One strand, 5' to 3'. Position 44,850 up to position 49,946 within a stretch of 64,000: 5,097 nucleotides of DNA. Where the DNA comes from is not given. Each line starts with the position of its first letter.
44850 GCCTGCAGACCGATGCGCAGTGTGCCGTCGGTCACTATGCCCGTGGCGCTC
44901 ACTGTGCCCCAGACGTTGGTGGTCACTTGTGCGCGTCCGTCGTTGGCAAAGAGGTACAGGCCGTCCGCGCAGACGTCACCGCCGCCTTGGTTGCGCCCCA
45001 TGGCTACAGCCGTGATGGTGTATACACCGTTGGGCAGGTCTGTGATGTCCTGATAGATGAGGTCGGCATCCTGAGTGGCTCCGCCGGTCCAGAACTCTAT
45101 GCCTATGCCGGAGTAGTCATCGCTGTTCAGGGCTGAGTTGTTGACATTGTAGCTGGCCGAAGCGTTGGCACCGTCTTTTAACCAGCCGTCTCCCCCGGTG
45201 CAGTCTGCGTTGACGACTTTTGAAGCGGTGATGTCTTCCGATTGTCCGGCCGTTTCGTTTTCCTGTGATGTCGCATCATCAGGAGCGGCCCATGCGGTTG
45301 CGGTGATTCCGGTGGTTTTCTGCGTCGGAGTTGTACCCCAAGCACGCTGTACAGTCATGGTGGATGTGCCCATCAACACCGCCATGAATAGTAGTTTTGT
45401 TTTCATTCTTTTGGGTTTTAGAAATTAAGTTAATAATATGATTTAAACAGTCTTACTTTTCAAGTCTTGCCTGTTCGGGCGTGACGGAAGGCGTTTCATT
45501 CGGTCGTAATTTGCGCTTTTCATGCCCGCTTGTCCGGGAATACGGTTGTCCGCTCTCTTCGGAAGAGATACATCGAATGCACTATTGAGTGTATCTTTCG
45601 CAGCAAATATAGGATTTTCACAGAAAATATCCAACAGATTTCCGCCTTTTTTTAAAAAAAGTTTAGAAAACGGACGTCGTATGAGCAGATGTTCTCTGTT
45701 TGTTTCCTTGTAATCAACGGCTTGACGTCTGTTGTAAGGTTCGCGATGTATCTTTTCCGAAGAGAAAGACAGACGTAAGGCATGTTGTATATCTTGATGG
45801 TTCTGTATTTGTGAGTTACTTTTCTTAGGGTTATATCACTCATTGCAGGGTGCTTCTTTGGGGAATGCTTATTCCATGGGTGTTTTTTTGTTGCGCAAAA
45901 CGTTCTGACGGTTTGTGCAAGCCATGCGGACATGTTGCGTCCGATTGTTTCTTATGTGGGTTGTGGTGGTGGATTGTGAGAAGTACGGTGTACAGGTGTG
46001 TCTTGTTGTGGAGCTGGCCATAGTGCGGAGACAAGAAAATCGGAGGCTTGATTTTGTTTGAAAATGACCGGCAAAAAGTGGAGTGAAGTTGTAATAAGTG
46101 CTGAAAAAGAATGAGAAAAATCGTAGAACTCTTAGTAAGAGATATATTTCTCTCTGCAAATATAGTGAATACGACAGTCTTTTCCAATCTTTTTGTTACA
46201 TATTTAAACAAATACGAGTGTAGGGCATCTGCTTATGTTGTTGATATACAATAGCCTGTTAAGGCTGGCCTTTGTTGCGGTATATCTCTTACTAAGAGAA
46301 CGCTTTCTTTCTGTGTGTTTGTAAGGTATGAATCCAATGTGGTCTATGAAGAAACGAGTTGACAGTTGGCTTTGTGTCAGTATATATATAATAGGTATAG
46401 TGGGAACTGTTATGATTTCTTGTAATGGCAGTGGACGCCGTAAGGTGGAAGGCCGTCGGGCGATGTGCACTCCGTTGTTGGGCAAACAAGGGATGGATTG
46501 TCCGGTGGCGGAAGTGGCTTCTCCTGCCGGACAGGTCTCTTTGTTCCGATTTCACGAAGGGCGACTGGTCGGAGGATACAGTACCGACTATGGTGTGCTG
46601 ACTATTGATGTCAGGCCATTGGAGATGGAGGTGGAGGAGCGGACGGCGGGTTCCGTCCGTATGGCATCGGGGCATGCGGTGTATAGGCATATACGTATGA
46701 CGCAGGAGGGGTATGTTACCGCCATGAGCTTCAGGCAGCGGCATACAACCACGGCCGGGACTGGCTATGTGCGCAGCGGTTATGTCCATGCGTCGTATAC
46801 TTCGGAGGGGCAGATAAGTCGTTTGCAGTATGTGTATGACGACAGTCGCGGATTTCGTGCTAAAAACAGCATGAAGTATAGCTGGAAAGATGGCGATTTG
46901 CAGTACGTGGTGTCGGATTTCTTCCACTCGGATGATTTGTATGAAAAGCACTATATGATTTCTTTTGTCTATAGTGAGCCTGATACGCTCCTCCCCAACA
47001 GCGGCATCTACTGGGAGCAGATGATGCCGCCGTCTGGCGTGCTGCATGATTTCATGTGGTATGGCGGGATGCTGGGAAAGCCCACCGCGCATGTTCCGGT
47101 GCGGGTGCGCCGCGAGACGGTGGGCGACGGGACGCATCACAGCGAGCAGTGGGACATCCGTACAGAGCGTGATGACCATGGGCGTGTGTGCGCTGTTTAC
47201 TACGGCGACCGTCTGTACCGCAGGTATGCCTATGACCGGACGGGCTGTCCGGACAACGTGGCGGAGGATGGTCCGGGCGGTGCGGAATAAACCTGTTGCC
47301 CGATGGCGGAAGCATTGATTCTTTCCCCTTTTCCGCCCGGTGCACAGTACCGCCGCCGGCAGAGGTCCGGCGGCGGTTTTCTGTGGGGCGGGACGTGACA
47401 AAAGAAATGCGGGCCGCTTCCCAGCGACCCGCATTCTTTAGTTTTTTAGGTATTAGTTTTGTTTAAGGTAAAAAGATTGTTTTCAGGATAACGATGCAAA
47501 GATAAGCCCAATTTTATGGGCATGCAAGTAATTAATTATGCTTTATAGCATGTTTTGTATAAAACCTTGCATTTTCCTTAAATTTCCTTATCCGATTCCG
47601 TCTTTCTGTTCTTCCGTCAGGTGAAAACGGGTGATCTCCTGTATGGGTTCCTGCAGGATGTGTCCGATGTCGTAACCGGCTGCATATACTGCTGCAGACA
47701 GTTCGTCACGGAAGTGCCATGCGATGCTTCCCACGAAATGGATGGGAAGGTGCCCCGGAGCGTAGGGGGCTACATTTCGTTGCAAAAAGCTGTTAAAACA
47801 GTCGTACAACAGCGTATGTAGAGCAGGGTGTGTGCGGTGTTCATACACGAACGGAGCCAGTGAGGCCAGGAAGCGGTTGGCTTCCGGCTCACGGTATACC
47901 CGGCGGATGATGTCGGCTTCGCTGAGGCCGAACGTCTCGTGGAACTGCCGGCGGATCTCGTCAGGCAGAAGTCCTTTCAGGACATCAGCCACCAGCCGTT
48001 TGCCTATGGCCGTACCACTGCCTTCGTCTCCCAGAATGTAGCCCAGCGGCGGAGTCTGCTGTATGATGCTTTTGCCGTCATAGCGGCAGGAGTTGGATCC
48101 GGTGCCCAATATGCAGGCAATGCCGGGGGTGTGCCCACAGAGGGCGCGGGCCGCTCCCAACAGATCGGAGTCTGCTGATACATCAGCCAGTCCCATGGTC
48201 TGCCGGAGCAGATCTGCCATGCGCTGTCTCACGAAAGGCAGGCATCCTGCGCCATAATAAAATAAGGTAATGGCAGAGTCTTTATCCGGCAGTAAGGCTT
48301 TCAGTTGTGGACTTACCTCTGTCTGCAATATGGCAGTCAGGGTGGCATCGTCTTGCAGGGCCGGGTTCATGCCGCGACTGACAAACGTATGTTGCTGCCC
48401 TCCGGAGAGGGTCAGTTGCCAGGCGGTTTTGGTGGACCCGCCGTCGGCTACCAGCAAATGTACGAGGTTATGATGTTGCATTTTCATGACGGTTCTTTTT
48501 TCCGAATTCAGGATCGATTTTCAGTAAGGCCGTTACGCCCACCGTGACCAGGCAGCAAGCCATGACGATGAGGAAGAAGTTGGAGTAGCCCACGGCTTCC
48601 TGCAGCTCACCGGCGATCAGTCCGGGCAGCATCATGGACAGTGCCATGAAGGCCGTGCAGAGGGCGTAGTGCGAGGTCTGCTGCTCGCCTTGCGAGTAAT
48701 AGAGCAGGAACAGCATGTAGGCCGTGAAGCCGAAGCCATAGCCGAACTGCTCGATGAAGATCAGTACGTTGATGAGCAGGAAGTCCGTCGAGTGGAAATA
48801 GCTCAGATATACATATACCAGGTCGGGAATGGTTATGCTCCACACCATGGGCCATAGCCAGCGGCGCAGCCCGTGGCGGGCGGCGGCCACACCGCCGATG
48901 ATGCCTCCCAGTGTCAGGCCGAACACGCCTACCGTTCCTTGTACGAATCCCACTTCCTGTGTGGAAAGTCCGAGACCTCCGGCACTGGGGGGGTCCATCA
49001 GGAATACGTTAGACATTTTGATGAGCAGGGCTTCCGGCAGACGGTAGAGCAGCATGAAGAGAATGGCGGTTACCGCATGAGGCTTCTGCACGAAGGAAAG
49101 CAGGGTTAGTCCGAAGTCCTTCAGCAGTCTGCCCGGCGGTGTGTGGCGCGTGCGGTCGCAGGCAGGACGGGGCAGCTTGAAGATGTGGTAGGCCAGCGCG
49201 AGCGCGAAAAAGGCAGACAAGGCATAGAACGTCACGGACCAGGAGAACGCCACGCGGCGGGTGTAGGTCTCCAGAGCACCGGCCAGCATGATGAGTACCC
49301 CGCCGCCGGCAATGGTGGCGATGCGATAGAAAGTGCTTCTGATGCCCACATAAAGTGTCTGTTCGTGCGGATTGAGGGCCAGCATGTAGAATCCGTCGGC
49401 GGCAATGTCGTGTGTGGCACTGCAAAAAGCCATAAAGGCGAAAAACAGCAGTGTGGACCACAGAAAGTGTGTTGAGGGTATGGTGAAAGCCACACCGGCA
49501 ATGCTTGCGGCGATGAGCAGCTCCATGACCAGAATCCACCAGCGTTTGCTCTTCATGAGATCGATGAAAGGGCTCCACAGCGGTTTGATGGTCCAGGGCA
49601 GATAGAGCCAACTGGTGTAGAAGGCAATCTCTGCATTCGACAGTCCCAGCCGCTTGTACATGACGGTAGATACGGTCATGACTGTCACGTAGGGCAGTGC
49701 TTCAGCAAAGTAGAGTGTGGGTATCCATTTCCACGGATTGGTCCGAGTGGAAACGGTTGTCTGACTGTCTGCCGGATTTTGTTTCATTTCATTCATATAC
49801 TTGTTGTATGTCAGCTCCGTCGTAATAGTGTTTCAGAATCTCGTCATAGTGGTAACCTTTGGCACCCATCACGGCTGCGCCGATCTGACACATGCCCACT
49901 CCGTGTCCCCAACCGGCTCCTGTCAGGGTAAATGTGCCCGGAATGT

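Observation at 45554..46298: Back-to-back candidate invertible promoters sharing one recombination motif, between two divergent surface-protein loci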

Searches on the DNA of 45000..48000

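Call 67: search_rna_families(source=window, start=45000, end=48000, threshold=evalue, max_evalue=0.1)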
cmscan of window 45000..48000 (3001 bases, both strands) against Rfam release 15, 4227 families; matches with E-value up to 0.1: 1.
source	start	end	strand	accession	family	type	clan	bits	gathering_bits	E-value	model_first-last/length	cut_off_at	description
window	47404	47604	-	RF04184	BTnc060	Gene; sRNA;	-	99.6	228.9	4.9e-16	1-213/213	no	Bacteroides sRNA BTnc060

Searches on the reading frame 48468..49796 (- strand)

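Call 10: search_protein_families(library=pfam, proteins=[window:48468-49796:-], max_evalue=0.01)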
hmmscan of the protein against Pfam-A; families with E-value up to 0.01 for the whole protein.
window:48468-49796:- (442 aa): 2 families
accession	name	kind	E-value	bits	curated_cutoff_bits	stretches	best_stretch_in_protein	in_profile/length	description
PF07690.21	MFS_1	-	1.1e-18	67.7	33.4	2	30-248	6-214/347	Major Facilitator Superfamily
PF03092.22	BT1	-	8.6e-10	38.4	22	1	40-269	10-245/432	BT1 family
